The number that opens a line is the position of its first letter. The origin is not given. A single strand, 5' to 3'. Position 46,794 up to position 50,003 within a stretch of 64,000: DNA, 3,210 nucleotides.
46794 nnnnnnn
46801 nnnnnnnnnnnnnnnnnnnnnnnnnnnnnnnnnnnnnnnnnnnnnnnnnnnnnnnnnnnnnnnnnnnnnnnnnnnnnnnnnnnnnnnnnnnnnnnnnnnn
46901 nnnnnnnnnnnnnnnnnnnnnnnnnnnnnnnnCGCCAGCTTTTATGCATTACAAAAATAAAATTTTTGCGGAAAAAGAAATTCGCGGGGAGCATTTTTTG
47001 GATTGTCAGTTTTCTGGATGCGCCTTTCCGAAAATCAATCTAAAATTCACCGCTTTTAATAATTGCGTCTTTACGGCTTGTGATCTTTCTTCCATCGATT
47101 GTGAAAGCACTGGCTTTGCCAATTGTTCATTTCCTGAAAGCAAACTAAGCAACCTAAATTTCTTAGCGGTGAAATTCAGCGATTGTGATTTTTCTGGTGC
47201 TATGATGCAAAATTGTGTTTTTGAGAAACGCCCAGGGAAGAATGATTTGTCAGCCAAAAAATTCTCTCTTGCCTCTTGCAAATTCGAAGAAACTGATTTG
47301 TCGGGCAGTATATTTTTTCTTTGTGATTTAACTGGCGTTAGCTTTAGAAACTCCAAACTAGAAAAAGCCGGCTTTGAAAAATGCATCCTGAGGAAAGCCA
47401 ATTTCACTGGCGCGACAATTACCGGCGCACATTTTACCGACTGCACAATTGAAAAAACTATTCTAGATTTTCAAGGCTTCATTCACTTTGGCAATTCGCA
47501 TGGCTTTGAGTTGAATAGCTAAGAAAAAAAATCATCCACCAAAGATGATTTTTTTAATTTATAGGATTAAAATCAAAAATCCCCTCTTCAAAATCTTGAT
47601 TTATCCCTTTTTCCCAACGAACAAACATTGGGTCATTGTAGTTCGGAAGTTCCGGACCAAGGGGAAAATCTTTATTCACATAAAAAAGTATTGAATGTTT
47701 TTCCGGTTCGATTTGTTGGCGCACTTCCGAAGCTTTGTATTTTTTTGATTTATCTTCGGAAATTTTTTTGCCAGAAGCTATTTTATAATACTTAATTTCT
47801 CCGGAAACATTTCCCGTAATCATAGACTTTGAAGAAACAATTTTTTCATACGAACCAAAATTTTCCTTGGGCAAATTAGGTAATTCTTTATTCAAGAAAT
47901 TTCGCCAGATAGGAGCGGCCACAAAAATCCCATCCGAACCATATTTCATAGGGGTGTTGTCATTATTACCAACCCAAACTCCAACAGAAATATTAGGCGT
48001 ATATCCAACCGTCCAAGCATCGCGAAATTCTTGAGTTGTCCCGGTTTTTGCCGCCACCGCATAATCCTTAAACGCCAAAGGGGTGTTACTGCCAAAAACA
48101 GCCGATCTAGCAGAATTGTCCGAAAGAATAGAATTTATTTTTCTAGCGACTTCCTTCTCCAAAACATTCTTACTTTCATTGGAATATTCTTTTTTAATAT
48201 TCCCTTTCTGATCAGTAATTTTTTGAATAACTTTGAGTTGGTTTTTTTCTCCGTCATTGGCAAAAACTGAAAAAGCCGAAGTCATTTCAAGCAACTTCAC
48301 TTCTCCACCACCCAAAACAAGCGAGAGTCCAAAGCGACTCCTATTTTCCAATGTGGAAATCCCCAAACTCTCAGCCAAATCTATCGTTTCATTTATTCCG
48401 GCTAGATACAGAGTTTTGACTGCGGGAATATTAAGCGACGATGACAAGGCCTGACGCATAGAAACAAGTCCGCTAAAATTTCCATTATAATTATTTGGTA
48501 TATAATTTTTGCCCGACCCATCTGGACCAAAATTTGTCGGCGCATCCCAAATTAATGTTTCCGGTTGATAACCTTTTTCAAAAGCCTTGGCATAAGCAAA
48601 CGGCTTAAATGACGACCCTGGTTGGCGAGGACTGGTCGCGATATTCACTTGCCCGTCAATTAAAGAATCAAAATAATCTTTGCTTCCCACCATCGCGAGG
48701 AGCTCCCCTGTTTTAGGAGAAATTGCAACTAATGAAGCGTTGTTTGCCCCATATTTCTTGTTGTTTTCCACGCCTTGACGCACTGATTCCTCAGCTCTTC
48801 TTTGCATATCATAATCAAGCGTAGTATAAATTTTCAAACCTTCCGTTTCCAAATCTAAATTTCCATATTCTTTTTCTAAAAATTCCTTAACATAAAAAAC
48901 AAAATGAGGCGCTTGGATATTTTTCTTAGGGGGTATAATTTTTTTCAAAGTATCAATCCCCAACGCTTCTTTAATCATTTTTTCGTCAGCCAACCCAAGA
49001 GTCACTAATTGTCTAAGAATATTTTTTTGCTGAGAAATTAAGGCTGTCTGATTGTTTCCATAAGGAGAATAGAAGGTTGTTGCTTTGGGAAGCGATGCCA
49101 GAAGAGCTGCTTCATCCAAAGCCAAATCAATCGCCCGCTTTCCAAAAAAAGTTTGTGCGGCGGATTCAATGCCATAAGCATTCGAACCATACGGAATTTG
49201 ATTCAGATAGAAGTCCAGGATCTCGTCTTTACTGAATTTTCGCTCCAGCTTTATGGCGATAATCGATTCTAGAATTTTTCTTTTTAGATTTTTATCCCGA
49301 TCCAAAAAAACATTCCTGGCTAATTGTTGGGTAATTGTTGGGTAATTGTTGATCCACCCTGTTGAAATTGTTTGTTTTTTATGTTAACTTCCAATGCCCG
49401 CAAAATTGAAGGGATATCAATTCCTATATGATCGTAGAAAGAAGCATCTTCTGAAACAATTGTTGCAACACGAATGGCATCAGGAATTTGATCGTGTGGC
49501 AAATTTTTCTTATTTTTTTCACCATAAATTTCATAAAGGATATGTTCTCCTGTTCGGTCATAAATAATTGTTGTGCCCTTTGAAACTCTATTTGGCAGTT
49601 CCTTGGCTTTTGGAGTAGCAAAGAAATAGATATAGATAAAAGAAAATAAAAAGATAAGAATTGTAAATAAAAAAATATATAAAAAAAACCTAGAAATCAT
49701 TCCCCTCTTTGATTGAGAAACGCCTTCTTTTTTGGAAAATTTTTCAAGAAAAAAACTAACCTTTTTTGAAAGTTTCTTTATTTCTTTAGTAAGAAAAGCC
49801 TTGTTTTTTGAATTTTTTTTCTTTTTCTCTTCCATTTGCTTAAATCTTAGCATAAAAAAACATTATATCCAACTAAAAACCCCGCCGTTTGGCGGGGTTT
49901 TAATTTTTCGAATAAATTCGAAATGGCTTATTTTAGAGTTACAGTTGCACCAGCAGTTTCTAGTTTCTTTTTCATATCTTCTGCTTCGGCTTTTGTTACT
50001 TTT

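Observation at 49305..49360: PBP1A-type bifunctional penicillin-binding protein inactivated, or phase-switched, by an 11-bp tandem duplication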

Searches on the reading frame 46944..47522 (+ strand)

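Call 9: search_protein_families(library=pfam, proteins=[window:46944-47522:+])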
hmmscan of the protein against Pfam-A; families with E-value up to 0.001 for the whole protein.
window:46944-47522:+ (192 aa): 5 families
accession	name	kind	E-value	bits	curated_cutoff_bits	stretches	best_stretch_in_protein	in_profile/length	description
PF13599.13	Pentapeptide_4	-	1.3e-21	76.8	38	3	109-173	3-67/78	Pentapeptide repeat region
PF00805.28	Pentapeptide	-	9e-21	73.5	20.2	2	127-166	1-40/40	Pentapeptide repeats (8 copies)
PF13576.12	Pentapeptide_3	-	4.6e-14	52.8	27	2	124-168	1-48/48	Pentapeptide repeats (9 copies)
PF23894.2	LD_SV2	-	4.7e-13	49.7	29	2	28-84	32-88/92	SV2A/B/C luminal domain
PF25296.1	Decapeptide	-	0.00048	20.4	45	0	114-165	12-63/74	Decapeptide repeat region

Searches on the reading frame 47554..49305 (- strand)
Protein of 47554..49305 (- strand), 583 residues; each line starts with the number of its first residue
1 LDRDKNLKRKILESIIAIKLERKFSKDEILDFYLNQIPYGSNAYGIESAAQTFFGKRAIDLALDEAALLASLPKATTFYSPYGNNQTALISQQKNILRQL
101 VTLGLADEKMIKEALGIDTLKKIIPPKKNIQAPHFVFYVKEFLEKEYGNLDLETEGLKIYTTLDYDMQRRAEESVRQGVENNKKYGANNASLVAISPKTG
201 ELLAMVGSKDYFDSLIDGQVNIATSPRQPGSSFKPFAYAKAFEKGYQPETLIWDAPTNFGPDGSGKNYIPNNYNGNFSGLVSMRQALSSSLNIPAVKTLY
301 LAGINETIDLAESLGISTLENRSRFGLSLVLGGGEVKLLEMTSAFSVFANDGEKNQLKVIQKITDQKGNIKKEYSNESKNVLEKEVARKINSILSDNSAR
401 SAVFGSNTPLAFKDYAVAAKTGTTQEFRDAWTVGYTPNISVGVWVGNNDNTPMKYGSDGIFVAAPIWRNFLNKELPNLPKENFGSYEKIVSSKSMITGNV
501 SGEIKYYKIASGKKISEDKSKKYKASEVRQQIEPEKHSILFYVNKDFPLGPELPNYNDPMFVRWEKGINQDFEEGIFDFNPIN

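Call 6: search_protein_families(library=pfam, proteins=[window:47554-49305:-])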
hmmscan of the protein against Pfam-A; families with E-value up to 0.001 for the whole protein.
window:47554-49305:- (583 aa): 2 families
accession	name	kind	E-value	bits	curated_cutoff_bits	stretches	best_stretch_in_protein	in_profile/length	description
PF00905.27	Transpeptidase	-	8.5e-31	107.7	22.1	1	191-471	2-298/299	Penicillin binding protein transpeptidase domain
PF00912.28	Transgly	-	2.2e-28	99.3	27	1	3-100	81-177/178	Transglycosylase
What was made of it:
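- Checked: In the repaired protein it matches 4-177 of 178 as one stretch (call 6).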

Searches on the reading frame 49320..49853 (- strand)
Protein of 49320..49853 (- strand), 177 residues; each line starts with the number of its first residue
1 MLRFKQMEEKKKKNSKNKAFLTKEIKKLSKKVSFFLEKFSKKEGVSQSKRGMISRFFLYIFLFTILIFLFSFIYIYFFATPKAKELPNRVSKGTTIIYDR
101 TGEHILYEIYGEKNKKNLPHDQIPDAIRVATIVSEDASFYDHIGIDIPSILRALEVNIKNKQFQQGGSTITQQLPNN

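Call 6: search_protein_families(library=pfam, proteins=[window:49320-49853:-])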
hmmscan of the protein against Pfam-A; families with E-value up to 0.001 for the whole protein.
window:49320-49853:- (177 aa): 1 family
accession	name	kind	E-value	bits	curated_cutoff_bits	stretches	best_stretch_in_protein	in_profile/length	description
PF00912.28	Transgly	-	3.3e-19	69.5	27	1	105-176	4-75/178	Transglycosylase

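Call 12: list_cluster_members(proteins=[P0005, window:49320-49853:-, P0001])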
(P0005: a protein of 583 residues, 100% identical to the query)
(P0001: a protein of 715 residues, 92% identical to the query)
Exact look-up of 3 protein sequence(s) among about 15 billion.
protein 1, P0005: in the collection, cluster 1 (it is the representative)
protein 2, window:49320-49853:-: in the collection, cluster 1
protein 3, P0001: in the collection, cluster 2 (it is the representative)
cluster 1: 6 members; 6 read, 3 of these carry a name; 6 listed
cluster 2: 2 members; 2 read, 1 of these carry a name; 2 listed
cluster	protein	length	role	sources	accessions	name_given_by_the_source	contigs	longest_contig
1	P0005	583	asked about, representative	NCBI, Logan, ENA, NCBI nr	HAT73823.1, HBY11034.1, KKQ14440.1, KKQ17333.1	MAG: Glycosyl transferase family 51 [Candidatus Moranbacteria bacterium ... | MAG: Glycosyl transferase family 51 [Candidatus Moranbacteria bacterium GW2011_GWF1_36_78]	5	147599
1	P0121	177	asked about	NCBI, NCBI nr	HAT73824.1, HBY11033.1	MAG TPA: hypothetical protein DCS08_02340 [Candidatus Moranbacteria bacterium] | hypothetical protein [Candidatus Moranbacteria bacterium]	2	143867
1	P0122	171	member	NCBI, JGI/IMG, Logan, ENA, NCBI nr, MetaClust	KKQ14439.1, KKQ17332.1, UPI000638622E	MAG: 1A family penicillin-binding protein [Candidatus Moranbacteria bacterium ... | status=active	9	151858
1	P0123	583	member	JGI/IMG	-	-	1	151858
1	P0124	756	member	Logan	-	-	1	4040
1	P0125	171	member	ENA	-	-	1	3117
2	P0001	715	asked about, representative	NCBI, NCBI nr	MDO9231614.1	MAG: PBP1A family penicillin-binding protein [bacterium] | PBP1A family penicillin-binding protein [bacterium]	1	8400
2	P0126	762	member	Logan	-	-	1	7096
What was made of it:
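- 49320..49853 (-): N-terminal fragment ORF (177 aa, or 171 aa from the second ATG). It contains the cytoplasmic tail, the single TM anchor (about residues 52-78), GT51 motif 1 (E135-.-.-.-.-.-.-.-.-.) and motif 2 (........). It then reads LPNN and stops at TAG. The identical protein is deposited as KKQ14439.1, KKQ17332.1, HAT73824.1 and HBY11033.1 (call 12).
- It is also in four GenBank MAGs (call 12).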

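Call 14: find_encoding_contigs(protein=P0125, flank=3000, max_places=10)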
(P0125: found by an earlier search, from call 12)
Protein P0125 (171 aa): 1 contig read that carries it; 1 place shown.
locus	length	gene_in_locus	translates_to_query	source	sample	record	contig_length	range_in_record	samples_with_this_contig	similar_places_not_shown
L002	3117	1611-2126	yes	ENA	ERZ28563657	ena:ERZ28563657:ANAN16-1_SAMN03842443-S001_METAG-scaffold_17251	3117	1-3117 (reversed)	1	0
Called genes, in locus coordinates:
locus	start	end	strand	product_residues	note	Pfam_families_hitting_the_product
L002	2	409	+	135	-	?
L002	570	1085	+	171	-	PF00466:Ribosomal_L10, PF27436:RL10_C (weak)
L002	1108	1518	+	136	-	PF16320:Ribosomal_L12_N, PF00542:Ribosomal_L12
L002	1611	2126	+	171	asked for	PF00912:Transgly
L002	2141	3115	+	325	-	?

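Call 15: find_encoding_contigs(protein=P0124, flank=3000, max_places=10)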
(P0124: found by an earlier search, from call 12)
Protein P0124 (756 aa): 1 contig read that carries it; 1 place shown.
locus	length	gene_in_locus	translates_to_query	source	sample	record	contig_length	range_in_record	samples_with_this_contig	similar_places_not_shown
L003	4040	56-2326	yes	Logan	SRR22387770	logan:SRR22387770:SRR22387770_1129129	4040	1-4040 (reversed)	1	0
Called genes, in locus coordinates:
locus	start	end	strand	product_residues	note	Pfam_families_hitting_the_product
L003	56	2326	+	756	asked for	PF00912:Transgly, PF00905:Transpeptidase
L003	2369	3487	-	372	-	PF07690:MFS_1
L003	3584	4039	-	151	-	?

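Call 40: find_encoding_contigs(protein=P0122, flank=2500, max_places=10)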
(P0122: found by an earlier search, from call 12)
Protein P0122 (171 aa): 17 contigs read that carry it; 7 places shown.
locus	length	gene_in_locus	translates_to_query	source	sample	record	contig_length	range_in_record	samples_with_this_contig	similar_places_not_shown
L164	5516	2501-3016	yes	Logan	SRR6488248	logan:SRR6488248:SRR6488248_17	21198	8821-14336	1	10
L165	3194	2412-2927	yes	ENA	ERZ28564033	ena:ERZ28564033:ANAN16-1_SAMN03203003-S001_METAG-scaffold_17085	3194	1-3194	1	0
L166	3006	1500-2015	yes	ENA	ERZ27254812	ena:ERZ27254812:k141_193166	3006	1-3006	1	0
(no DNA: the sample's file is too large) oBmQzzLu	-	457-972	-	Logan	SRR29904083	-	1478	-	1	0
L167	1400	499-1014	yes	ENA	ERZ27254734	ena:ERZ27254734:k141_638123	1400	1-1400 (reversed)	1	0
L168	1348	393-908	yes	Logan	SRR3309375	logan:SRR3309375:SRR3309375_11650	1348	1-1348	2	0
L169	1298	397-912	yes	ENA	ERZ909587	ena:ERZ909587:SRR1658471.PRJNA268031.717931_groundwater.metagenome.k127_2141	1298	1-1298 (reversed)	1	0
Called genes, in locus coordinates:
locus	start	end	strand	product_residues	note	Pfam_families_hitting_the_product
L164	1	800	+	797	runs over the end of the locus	PF02463:SMC_N, PF13175:AAA_15 (faint), PF13476:AAA_23 (faint), PF13304:AAA_21 (weak)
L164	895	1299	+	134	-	PF00886:Ribosomal_S16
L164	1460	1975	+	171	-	PF00466:Ribosomal_L10, PF27436:RL10_C (weak)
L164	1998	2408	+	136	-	PF16320:Ribosomal_L12_N, PF00542:Ribosomal_L12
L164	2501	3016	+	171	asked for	PF00912:Transgly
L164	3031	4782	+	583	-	PF00912:Transgly, PF00905:Transpeptidase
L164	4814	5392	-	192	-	-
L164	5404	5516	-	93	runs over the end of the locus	-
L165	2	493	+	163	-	?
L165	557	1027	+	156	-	PF00886:Ribosomal_S16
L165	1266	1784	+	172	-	PF00466:Ribosomal_L10, PF27436:RL10_C (weak)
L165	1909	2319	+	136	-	PF16320:Ribosomal_L12_N, PF00542:Ribosomal_L12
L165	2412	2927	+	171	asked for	PF00912:Transgly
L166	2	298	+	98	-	?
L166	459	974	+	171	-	PF00466:Ribosomal_L10, PF27436:RL10_C (weak)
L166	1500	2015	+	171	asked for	PF00912:Transgly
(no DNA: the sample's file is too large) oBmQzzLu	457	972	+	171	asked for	PF00912:Transgly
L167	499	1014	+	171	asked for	PF00912:Transgly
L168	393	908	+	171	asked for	PF00912:Transgly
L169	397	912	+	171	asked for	PF00912:Transgly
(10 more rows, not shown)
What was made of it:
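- The 171-aa fragment is on 17 contigs from SRR6488248, ERZ28564033, ERZ27254812, SRR29904083, ERZ27254734, SRR3309375 and ERZ909587/SRR1658471, plus ERZ28563657 for a one-residue variant (calls 14, 40). The array is shorter than the k-mers the contig names indicate for some assemblies (k127 and k141, call 40).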
